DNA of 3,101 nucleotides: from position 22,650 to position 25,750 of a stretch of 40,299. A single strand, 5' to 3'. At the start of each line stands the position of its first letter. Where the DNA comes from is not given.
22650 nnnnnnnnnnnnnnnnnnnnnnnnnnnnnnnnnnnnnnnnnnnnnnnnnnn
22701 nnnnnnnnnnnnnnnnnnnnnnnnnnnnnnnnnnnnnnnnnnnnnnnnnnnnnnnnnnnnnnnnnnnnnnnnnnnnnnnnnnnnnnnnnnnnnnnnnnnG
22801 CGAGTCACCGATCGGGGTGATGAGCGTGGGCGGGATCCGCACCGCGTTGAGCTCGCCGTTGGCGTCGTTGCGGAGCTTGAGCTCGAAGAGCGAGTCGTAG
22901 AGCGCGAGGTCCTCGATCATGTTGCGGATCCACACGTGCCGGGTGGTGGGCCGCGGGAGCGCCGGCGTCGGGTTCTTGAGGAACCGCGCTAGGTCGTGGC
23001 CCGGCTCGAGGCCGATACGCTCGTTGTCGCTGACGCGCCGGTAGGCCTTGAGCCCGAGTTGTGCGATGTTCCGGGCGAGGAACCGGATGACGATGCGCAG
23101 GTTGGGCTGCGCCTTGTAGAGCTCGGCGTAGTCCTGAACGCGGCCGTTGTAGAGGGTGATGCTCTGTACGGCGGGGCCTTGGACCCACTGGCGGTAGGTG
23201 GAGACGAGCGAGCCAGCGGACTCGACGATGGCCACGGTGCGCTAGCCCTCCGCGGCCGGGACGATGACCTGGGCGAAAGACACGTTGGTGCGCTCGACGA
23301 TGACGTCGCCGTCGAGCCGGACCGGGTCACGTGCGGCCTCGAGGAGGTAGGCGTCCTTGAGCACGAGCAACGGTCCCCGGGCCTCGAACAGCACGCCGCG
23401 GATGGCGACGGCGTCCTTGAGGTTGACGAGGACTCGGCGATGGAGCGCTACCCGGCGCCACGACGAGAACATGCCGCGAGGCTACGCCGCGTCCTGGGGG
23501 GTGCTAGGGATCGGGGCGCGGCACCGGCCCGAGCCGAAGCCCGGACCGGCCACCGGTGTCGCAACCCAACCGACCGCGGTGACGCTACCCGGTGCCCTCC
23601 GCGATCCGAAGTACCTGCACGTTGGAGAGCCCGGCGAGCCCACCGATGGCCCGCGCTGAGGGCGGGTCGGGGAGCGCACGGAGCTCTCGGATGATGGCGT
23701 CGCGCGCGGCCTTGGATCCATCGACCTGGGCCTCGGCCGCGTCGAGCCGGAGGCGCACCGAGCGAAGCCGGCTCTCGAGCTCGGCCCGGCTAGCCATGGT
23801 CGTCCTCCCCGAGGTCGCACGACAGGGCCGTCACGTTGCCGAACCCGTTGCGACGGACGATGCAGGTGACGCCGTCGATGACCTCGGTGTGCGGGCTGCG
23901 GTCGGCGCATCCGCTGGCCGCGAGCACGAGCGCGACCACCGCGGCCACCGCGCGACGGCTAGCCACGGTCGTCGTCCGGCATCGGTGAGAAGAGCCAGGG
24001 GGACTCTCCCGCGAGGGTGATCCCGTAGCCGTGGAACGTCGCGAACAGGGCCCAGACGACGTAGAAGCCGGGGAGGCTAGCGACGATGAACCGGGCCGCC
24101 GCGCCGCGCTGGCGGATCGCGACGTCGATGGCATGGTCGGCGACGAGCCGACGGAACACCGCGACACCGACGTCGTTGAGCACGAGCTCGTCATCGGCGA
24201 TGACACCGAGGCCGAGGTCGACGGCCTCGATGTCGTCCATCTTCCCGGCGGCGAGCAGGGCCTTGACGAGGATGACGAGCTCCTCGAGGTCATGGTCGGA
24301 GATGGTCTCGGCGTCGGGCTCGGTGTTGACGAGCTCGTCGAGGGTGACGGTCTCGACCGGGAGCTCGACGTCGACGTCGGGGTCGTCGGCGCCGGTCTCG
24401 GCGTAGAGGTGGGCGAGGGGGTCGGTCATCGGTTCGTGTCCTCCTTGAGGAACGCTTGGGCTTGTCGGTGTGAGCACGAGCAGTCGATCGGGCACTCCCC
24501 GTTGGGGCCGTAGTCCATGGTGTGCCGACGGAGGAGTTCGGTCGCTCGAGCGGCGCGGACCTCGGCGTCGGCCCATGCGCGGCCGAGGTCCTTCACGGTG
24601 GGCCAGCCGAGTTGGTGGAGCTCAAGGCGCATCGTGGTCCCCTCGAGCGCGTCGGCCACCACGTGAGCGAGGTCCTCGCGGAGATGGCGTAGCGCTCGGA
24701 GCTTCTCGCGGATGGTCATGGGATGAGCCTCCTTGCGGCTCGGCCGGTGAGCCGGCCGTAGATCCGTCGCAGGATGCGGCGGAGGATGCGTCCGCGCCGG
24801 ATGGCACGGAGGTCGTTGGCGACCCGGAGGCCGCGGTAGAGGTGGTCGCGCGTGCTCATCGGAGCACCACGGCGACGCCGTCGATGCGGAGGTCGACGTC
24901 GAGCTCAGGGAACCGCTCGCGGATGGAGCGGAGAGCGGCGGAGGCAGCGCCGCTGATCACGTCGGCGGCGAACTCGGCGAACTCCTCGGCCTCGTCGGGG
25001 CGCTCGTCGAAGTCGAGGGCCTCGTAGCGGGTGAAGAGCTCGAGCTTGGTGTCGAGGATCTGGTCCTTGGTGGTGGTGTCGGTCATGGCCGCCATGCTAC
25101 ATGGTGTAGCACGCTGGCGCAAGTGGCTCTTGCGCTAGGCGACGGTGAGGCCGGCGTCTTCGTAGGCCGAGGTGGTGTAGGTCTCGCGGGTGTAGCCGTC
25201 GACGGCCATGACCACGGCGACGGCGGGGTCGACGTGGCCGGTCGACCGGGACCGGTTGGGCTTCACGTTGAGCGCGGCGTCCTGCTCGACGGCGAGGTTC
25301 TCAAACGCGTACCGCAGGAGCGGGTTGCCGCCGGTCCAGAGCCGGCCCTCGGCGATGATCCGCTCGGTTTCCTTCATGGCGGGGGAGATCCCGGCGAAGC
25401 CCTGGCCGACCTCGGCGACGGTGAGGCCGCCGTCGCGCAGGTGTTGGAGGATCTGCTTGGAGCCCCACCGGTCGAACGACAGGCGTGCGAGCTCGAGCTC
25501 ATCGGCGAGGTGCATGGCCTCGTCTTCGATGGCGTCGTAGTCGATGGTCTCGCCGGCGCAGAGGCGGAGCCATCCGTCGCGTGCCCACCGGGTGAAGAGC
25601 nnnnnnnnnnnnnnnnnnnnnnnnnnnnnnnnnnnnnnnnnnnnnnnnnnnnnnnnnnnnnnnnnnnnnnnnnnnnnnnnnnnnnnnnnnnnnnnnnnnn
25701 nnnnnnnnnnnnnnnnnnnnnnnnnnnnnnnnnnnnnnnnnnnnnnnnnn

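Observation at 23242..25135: Seven-gene accessory island between terL and portal with its own boundary signals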

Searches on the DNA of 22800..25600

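Call 102: search_rna_families(source=window, start=22800, end=25600, threshold=evalue, max_evalue=1)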
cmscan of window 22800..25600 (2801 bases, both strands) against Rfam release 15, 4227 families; matches with E-value up to 1: 3.
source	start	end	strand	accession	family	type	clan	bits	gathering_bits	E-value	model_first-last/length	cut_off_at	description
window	25097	25163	+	RF00370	sroD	Gene; sRNA;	-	22.2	50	0.29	1-86/86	no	sroD RNA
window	24199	24237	+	RF03975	mir-5881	Gene; miRNA;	-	19.8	87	0.36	15-53/67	no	mir-5881 microRNA precursor family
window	25523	25593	-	RF01551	TB8Cs4H2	Gene; snRNA; snoRNA; HACA-box;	-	19.7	50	0.94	1-71/71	no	Trypanosomatid snoRNA TB8Cs4H2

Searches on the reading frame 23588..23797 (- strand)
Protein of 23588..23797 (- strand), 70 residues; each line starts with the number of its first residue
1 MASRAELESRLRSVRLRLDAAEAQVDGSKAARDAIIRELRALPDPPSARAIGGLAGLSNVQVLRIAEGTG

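Call 8: search_protein_families(library=pfam, max_evalue=0.1, proteins=[window:23588-23797:-])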
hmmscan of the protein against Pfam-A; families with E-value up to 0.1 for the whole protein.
seq(70 aa): 1 family
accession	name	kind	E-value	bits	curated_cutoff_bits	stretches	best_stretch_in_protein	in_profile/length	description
PF23368.1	DUF7092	-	0.073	14.1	24.5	1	9-49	12-51/77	Domain of unknown function (DUF7092)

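Call 9: search_protein_families(library=phrogs, max_evalue=0.1, proteins=[window:23588-23797:-])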
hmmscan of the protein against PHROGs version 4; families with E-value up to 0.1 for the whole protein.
seq(70 aa): 0 families

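Call 24: search_protein_families(library=ncbifam, max_evalue=1, proteins=[window:23588-23797:-])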
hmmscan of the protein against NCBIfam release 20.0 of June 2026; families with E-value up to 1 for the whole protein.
seq(70 aa): 0 families

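Call 25: search_protein_families(library=padloc, max_evalue=1, proteins=[window:23588-23797:-])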
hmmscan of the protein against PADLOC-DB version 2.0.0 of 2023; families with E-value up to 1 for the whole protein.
seq(70 aa): 0 families

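Call 61: find_homologous_proteins(query=window:23588-23797:-, max_evalue=0.01)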
Query seq(70 aa) (70 aa): 1 proteins with E <= 0.01 among 5 candidates.
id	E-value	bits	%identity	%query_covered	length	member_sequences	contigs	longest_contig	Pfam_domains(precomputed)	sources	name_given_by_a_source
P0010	2.1e-33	130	100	100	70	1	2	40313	-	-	-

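Call 71: search_protein_representatives(protein=P0010)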
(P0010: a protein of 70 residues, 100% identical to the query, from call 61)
Query: 70 residues. Proteins with E-value up to 0.001 (for the whole library): 10; up to 1e-10: 1; up to 1e-30: 1. The best 10 are listed.
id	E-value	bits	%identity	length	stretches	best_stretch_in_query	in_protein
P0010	6.6e-34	130.3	100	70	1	1-70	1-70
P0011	3.4e-09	52.8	33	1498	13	29-67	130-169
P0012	3.3e-08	49.7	49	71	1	2-66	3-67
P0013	5.7e-07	45.8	32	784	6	19-56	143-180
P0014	2.7e-06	43.7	45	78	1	4-68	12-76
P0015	3.7e-06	43.2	46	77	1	2-70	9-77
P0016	1.3e-05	41.5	52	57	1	24-67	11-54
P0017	1.7e-04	38.0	33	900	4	24-54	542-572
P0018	2.4e-04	37.5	32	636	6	5-57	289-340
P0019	7.3e-04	36.0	42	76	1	2-66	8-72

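Call 75: search_solved_structures(query=A6, max_evalue=10)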
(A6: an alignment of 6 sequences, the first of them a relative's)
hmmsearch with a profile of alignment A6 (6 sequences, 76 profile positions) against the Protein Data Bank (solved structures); distinct sequences matched with E-value up to 10: 33.
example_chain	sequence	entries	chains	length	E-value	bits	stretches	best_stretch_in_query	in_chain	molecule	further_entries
5j0h_A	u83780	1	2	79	0.032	17.5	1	20-60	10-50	Design construct 2L6HC3_13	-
9h90_D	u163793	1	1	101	0.039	17.2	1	4-54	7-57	30S ribosomal protein S14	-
5jx1_A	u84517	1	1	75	0.07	16.4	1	15-49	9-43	Chimera protein of Kinesin-like protein KIF3A and Microtubule-associated protein RP/EB fam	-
7vgg_A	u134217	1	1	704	0.094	16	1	12-56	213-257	E3 ubiquitin-protein ligase COP1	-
9tlt_A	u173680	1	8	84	0.13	15.6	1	6-44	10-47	Sc-apCC-2-KLHL20-4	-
9hig_N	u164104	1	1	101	0.14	15.5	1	4-51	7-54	Small ribosomal subunit protein uS14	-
9dkk_D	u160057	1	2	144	0.16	15.3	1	22-58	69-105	Miniprotein cb3_GGGSGGGS_SB175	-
5wlq_A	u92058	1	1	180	0.19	15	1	4-49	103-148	Capsid assembly scaffolding protein,Myosin-7,Microtubule-associated protein RP/EB family m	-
9tlm_A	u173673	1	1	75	0.2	14.9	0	6-35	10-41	Sc-apCC-2-MCL-1-1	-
6rnz_A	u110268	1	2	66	0.23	14.8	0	44-75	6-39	HTH-type transcriptional regulator DdrOC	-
6n9h_A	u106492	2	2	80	0.29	14.4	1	24-58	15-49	amantadine-binding protein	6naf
4xa1_A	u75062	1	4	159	0.34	14.2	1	10-49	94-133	Gp7-MYH7(1173-1238)-EB1 chimera protein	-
4b86_A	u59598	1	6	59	0.48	13.7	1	18-50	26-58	MALE-SPECIFIC LETHAL 1 HOMOLOG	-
2lq4_p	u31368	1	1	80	0.53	13.6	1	12-37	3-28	Lysophosphatidic acid receptor 1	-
1qz4_A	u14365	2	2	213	0.57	13.5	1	8-48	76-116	Hypothetical protein ycfC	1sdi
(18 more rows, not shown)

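Call 83: predict_structure(alignment_id=A6)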
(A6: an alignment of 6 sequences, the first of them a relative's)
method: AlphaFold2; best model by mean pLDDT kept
length: 70 residues; sequences in the alignment: 6
mean_pLDDT: 95.8   pTM: 0.72
mean pLDDT of the five models: 95.8, 94.9, 94.0, 90.1, 86.9
residues with pLDDT >= 90: 66; 70-90: 3; 50-70: 1; < 50: 0
segments of 3 or more residues with pLDDT < 50: none
pLDDT, mean of each block of 10 residues (from residue 1): 94 98 96 97 97 97 92
secondary structure, 60 per line:
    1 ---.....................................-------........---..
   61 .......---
elements in order: H4-40 H48-55 H59-67

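Call 85: fold_search(model_id=the predicted structure, library=pdb)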
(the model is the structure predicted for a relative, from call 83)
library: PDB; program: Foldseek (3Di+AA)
matches with E <= 10: 554; with E <= 0.001: 0
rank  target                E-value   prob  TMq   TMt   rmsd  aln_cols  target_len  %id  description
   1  5e18_F                2.1e-01  0.91  0.48  0.11  12.6        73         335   16  T. thermophilus transcription initiation complex having a YYY discriminator sequence and a nontemplate-strand length c (released 2016-03-09)
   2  6vvt_F                3.3e-01  0.90  0.45  0.12   9.8        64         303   19  Crystal structure of a Mycobacterium smegmatis transcription initiation complex with Rifampicin-resistant RNA polymera (released 2020-10-21)
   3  7kug_D                3.5e-01  0.98  0.45  0.34   2.5        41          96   24  Fe-S cluster-bound transcription activator WhiB7 in complex with the SigmaAr4-RNAP Beta flap tip chimera (released 2021-06-30)
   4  4oio_F                3.5e-01  0.77  0.46  0.11  12.8        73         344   19  Crystal structure of Thermus thermophilus pre-insertion substrate complex for de novo transcription initiation (released 2014-05-07)
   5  8cyf_B                3.7e-01  0.85  0.44  0.36   9.5        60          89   18  WhiB3 bound to SigmaAr4-RNAP Beta flap tip chimera and DNA (released 2023-05-17)
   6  8hkc_E                3.7e-01  0.82  0.48  0.14  11.5        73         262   14  Cryo-EM structure of E. coli RNAP sigma32 complex (released 2023-05-31)
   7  6vvv_F                3.7e-01  0.82  0.48  0.12  12.7        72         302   21  Crystal structure of a Mycobacterium smegmatis transcription initiation complex with Rifampicin-resistant RNA polymera (released 2020-10-21)
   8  7kuf_B                4.2e-01  0.97  0.45  0.38   2.5        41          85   24  Transcription activation subcomplex with WhiB7 bound to SigmaAr4-RNAP Beta flap tip chimera and DNA (released 2021-06-30)
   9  7kug_B                4.2e-01  0.97  0.45  0.35   2.5        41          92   24  Fe-S cluster-bound transcription activator WhiB7 in complex with the SigmaAr4-RNAP Beta flap tip chimera (released 2021-06-30)
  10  8d5v_D                4.5e-01  0.96  0.45  0.34   2.5        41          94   24  WhiB6 bound to the SigmaAr4-RNAP Beta flap tip chimera (released 2023-06-14)
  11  9fog_F                4.5e-01  0.75  0.47  0.11  12.8        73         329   16  Ap3G bound in de novo transcription initiation T. thermophilus RNA polymerase complex with TC DNA template (released 2025-12-17)
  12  6inw_B                4.8e-01  0.38  0.34  0.08  11.7        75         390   20  A Pericyclic Reaction enzyme (released 2019-07-03)
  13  1ku7_A                5.5e-01  0.96  0.46  0.45   2.5        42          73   14  Crystal Structure of Thermus aquatics RNA Polymerase SigmaA Subunit Region 4 Bound to-35 Element DNA (released 2002-03-29)
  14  4xln_F                5.5e-01  0.75  0.49  0.11  12.8        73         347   18  Crystal structure of T. aquaticus transcription initiation complex containing bubble promoter and RNA (released 2015-09-23)
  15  6ix7_A                5.5e-01  0.33  0.34  0.08  11.7        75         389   20  The structure of LepI C52A in complex with SAH and substrate analogue (released 2019-07-17)
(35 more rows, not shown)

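Call 87: fold_search(model_id=the predicted structure, library=viral)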
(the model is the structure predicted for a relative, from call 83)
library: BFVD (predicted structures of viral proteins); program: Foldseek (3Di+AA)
matches with E <= 10: 710; with E <= 0.001: 0
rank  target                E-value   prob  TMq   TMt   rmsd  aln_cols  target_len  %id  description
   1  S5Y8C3                8.3e-02  1.00  0.78  0.86   1.5        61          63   21  (no name in the UniProt tables at hand)
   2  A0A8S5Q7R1            1.6e-01  0.99  0.71  0.24   2.9        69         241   25  Uncharacterized protein [Siphoviridae sp. ctf8W5]
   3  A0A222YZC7            2.4e-01  0.85  0.45  0.38   9.5        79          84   20  Helix-turn-helix DNA binding domain protein [Mycobacterium phage MyraDee]
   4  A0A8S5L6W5            3.3e-01  0.99  0.80  0.82   1.5        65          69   15  InsA C-terminal domain [Siphoviridae sp. ct45W1]
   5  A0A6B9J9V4            3.3e-01  0.66  0.44  0.39   5.9        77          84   23  Uncharacterized protein [Arthrobacter phage DrYang]
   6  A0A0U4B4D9            3.7e-01  0.99  0.76  0.65   1.4        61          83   15  HTH DNA binding domain protein [Arthrobacter phage Laroye]
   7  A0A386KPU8            3.7e-01  0.99  0.80  0.60   1.6        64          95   23  Uncharacterized protein [Microbacterium phage ValentiniPuff]
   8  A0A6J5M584            3.7e-01  0.99  0.48  0.27   1.8        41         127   29  Uncharacterized protein [uncultured Caudovirales phage]
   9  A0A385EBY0            4.5e-01  0.91  0.59  0.29   3.3        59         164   24  Uncharacterized protein [Caulobacter phage CcrBL10]
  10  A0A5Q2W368            4.5e-01  0.63  0.43  0.18   8.1        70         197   24  (no name in the UniProt tables at hand)
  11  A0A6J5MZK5            4.5e-01  0.54  0.39  0.28  13.8        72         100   17  Uncharacterized protein [uncultured Caudovirales phage]
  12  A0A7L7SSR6            4.8e-01  0.90  0.57  0.49   2.8        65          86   22  Uncharacterized protein [Gordonia phage Archimedes]
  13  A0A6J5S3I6            4.8e-01  0.72  0.45  0.20  15.1        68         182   16  Uncharacterized protein [uncultured Caudovirales phage]
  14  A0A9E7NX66            5.2e-01  0.98  0.43  0.53   1.7        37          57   27  Uncharacterized protein [Salmonella phage vB_SalM_PC127]
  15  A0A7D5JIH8            5.2e-01  0.94  0.65  0.74   2.5        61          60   20  Helix-turn-helix DNA-binding domain protein [Mycobacterium phage Soul22]
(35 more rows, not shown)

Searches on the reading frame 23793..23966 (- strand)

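Call 8: search_protein_families(library=pfam, max_evalue=0.1, proteins=[window:23793-23966:-])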
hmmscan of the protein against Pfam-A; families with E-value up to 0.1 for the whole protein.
seq(58 aa): 0 families

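Call 9: search_protein_families(library=phrogs, max_evalue=0.1, proteins=[window:23793-23966:-])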
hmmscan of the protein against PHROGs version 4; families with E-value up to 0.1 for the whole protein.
seq(58 aa): 2 families
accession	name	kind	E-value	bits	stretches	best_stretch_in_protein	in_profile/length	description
phrog_4392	-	unknown function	0.057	14.4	1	4-32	4-32/105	-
phrog_3641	-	unknown function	0.094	14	0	5-51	9-64/69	-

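Call 24: search_protein_families(library=ncbifam, max_evalue=1, proteins=[window:23793-23966:-])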
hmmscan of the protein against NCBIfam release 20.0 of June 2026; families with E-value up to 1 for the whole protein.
seq(58 aa): 0 families

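Call 25: search_protein_families(library=padloc, max_evalue=1, proteins=[window:23793-23966:-])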
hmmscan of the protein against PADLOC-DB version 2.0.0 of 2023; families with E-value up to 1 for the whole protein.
seq(58 aa): 0 families
